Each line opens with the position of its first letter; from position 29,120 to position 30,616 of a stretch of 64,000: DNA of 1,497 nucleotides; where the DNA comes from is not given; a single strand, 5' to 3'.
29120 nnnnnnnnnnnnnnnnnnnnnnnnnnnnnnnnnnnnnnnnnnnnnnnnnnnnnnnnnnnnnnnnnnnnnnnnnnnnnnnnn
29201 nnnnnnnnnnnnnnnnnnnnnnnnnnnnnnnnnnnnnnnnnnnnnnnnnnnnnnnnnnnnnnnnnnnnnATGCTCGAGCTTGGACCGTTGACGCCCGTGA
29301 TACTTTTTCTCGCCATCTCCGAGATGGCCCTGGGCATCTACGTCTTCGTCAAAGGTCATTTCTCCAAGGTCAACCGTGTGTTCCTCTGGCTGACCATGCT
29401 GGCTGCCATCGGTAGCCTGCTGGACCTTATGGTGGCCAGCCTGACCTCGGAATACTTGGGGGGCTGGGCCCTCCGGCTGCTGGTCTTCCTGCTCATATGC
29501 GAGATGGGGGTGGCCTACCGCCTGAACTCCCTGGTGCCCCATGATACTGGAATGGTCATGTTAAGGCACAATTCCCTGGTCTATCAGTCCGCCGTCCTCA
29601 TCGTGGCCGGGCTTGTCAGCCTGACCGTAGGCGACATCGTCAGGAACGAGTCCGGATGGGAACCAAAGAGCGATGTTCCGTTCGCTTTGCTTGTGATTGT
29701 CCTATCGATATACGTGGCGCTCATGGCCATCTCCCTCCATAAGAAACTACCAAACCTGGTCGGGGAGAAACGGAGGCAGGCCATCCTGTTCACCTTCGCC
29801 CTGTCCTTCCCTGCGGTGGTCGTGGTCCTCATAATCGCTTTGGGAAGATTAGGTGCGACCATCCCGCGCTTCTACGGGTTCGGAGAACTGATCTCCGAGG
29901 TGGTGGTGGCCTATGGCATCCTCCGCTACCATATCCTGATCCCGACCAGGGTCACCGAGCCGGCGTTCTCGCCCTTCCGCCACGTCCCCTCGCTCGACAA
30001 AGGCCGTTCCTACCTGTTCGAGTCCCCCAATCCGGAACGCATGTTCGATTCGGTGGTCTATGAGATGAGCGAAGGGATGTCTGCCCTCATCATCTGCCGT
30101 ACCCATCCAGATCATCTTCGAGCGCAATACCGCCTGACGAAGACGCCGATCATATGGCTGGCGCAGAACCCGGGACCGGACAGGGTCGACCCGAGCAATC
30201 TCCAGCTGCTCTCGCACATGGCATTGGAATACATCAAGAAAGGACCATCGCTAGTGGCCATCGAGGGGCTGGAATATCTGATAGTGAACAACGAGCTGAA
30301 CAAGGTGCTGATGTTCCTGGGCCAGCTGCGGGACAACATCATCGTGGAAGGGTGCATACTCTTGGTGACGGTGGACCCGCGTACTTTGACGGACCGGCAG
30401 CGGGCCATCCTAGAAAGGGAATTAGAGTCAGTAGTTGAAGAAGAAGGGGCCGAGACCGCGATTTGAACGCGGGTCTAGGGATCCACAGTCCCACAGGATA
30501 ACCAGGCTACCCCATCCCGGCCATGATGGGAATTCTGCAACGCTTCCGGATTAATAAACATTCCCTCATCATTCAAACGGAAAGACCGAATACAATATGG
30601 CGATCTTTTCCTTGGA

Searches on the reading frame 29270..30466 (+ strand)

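Call 74: search_protein_families(library=pfam, proteins=[window:29270-30466:+], max_evalue=0.00001)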
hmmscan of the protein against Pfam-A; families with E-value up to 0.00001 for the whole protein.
window:29270-30466:+ (398 aa): 1 family
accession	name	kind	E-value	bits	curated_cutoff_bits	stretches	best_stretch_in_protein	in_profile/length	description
PF05763.18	DUF835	-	7.7e-31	107.1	33.1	1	265-385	14-136/136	Protein of unknown function (DUF835)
